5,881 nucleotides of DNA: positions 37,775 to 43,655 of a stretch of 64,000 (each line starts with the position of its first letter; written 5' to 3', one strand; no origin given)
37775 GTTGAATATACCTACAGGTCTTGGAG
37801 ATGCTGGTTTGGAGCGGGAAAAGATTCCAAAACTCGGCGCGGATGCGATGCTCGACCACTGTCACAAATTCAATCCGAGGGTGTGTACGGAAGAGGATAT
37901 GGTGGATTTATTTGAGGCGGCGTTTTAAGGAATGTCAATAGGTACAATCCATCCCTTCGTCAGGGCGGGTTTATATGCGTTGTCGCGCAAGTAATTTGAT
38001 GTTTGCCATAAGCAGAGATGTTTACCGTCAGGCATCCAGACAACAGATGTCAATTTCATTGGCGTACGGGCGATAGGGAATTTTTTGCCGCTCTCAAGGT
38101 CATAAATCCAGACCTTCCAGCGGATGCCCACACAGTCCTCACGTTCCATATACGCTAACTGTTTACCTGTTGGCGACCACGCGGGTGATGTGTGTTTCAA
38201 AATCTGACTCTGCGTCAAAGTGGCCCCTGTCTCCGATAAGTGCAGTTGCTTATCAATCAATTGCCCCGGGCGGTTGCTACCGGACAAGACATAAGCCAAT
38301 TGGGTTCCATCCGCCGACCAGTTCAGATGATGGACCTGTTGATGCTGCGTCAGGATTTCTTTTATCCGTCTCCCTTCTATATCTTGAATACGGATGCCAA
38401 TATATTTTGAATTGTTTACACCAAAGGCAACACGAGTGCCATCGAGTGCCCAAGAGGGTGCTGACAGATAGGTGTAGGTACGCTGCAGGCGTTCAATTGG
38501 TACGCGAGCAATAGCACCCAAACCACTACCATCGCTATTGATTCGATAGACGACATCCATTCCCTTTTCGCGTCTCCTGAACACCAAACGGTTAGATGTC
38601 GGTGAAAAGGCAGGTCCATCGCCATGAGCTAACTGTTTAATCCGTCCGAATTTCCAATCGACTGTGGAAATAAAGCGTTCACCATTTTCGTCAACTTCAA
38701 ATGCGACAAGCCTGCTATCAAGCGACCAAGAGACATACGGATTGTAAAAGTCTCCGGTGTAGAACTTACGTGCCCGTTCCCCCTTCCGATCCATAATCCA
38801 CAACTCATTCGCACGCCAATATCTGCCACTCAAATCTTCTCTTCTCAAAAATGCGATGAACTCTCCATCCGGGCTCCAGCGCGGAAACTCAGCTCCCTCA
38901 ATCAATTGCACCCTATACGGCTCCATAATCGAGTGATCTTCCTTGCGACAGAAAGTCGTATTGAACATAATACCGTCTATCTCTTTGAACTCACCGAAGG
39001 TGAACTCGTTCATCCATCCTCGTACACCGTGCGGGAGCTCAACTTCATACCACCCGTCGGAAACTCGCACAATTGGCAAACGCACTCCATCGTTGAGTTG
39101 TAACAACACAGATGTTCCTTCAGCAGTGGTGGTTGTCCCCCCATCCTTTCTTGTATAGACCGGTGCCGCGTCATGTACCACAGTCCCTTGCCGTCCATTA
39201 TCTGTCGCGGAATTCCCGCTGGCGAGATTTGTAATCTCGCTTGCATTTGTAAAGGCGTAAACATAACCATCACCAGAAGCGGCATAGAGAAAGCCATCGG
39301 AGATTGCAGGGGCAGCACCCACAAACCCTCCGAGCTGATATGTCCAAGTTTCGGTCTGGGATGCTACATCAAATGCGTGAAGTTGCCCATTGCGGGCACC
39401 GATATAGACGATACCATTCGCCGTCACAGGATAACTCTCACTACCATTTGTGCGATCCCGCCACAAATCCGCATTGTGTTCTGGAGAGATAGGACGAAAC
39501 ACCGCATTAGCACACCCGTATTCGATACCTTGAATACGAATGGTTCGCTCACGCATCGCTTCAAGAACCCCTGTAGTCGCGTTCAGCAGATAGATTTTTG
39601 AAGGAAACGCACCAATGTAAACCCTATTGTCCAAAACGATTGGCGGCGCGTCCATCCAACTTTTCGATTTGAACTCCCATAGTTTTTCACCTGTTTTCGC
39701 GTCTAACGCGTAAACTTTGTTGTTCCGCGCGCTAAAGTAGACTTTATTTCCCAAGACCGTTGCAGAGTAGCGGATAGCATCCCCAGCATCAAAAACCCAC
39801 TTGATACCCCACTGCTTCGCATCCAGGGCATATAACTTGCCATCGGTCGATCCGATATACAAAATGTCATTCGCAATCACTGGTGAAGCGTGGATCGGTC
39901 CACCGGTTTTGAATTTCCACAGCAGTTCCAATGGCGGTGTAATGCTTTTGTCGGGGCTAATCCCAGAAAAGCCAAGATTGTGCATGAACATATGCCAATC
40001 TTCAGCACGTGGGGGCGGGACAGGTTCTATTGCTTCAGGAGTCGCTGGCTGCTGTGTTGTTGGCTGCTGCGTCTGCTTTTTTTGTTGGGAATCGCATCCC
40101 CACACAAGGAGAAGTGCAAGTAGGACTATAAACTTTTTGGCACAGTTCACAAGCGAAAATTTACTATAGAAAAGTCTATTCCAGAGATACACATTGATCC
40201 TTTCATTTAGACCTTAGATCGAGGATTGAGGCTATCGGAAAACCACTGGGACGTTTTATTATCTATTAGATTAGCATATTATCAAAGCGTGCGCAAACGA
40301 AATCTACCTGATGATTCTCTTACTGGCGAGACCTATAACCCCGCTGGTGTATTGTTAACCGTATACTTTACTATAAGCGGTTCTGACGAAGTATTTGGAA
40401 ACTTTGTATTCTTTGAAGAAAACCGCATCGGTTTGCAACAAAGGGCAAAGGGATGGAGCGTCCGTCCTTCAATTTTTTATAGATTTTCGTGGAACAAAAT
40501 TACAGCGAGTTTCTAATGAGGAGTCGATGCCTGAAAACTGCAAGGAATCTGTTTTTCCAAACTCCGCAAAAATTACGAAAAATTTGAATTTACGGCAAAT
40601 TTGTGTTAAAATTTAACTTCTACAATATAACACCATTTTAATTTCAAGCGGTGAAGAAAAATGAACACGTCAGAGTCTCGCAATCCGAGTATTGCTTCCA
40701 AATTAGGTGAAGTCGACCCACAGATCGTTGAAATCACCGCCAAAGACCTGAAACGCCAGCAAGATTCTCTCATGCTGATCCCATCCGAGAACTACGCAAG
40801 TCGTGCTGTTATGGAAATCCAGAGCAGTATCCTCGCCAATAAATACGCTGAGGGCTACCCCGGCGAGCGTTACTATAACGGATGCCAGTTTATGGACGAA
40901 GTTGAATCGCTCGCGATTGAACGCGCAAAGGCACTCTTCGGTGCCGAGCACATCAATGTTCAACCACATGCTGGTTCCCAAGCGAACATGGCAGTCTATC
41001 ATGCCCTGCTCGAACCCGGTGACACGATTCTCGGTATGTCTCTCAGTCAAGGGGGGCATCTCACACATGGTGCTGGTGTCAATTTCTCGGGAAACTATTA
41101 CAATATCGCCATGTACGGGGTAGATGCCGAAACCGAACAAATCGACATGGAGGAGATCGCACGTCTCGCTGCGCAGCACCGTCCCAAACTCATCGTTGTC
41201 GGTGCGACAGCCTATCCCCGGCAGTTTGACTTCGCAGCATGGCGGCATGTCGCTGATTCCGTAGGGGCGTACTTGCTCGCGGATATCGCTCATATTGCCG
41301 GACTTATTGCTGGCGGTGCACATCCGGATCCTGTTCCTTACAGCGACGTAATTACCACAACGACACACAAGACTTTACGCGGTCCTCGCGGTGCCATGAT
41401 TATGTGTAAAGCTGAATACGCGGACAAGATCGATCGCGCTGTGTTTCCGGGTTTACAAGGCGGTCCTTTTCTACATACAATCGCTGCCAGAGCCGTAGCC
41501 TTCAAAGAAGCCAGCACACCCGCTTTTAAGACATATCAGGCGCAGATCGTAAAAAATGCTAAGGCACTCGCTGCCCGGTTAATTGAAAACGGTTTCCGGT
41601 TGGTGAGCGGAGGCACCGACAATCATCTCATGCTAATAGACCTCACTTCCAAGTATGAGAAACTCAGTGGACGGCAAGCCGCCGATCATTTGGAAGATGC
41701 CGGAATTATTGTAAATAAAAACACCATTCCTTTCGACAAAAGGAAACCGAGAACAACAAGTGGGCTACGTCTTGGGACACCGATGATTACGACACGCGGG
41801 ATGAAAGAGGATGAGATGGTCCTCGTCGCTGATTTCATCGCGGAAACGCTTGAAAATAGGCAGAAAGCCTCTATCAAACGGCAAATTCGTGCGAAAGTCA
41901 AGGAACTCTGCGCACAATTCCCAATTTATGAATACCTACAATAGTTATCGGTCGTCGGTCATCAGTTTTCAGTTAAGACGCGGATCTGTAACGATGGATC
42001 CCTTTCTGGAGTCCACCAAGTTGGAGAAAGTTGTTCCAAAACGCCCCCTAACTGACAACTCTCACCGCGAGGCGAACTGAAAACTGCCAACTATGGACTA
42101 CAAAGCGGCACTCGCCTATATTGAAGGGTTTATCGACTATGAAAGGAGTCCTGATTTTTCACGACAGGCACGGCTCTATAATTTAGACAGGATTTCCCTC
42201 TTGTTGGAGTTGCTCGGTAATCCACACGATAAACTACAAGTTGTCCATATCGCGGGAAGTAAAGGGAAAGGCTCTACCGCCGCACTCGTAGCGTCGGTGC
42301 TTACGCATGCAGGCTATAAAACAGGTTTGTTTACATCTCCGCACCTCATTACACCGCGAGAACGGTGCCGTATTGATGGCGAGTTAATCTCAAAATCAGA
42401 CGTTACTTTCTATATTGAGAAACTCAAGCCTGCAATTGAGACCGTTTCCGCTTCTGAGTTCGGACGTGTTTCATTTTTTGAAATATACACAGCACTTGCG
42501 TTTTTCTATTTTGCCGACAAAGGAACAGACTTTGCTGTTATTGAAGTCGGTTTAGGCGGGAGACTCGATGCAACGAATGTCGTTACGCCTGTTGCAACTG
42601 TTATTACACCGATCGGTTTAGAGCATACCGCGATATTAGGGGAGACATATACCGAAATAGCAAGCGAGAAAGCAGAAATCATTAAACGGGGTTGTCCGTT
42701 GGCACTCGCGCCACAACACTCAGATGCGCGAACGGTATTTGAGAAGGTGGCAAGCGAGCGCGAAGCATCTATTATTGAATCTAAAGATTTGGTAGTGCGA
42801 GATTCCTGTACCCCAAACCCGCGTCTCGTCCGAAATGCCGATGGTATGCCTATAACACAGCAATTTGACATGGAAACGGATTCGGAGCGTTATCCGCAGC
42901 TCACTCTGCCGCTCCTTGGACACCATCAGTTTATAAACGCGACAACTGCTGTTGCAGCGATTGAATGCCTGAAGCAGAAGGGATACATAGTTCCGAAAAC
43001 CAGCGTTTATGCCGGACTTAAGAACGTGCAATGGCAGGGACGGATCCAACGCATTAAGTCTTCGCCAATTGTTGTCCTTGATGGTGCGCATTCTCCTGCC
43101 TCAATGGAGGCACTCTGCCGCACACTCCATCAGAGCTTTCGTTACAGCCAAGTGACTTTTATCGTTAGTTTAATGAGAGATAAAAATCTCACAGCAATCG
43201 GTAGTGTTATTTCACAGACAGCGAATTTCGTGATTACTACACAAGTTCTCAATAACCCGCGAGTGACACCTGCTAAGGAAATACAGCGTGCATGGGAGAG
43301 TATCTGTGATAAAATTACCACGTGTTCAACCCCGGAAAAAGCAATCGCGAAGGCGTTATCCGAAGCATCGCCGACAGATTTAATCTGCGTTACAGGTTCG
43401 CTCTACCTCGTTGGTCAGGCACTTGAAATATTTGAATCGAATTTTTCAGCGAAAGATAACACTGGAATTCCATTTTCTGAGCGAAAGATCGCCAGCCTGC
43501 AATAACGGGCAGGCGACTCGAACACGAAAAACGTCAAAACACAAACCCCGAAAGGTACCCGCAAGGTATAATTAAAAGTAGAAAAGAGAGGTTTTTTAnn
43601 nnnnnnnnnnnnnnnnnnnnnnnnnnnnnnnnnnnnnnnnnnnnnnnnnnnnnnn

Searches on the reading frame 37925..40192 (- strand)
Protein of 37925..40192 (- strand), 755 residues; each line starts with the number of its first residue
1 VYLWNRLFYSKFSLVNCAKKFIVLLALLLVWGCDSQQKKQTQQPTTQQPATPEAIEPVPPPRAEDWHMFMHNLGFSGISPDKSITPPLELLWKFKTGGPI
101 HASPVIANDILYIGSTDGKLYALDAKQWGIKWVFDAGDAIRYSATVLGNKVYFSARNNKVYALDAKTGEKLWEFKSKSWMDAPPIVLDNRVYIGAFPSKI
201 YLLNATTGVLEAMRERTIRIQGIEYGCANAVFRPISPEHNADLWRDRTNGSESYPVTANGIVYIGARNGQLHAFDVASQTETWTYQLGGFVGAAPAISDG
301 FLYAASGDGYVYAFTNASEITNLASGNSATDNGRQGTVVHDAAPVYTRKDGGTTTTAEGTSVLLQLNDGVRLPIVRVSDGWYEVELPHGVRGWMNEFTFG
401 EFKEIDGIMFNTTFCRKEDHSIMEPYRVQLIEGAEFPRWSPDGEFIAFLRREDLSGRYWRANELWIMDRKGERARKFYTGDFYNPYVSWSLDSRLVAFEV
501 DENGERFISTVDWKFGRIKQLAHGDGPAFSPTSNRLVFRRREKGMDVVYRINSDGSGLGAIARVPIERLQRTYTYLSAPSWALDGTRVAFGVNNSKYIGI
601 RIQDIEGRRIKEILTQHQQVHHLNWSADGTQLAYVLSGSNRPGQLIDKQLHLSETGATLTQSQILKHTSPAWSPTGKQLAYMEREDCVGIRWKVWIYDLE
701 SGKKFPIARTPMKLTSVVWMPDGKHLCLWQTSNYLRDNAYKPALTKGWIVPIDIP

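Call 57: search_protein_families(library=pfam, proteins=[window:37925-40192:-], max_evalue=0.00001)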
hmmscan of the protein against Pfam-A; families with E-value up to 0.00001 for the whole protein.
window:37925-40192:- (755 aa): 6 families
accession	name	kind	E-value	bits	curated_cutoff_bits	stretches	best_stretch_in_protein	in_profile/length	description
PF13360.13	PQQ_2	-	7.9e-26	91.6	27.6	2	90-210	15-140/233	Outer membrane protein assembly factor BamB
PF13570.13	Beta-prop_ACSF4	-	4.1e-25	89.3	133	1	89-210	40-167/329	Beta-alanine-activating enzyme, beta-propeller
PF07676.18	PD40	-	7e-18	64.5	20.9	0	435-458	12-34/38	WD40-like Beta Propeller Repeat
PF01011.28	PQQ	-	7e-13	48.6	26.7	0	144-181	53-90/595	Glucose/ethanol/alcohol dehydrogenase, beta-propeller domain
PF25174.1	Beta-prop_THOC3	-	3.3e-08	33.3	305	0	616-731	45-149/272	THOC3 beta-propeller domain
PF00930.27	DPPIV_N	-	1.3e-07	31.1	22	0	601-636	26-61/354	Dipeptidyl peptidase IV (DPP IV) N-terminal region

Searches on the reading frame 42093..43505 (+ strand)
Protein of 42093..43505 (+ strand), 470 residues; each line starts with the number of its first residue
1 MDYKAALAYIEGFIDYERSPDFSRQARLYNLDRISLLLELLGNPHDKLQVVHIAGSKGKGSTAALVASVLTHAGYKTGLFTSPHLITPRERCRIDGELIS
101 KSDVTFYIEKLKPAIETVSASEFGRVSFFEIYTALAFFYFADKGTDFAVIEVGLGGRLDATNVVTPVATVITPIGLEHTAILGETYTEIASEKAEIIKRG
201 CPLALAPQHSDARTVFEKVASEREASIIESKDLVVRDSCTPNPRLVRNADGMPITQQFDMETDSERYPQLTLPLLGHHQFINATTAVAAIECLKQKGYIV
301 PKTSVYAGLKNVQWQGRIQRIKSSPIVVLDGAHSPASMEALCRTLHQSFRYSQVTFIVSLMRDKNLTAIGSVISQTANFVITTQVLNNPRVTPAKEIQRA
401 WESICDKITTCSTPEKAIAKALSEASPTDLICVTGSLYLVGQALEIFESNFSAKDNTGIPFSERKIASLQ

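Call 57: search_protein_families(library=pfam, proteins=[window:42093-43505:+], max_evalue=0.00001)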
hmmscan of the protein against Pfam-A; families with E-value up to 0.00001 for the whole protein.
window:42093-43505:+ (470 aa): 2 families
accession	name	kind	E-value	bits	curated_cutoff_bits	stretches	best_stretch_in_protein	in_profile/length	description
PF02875.26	Mur_ligase_C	-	8.5e-19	69.1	28.4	1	316-436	1-126/127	Mur ligase, glutamate ligase domain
PF08245.18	Mur_ligase_M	-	8.3e-11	42.6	24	1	53-289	1-199/200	Mur ligase middle domain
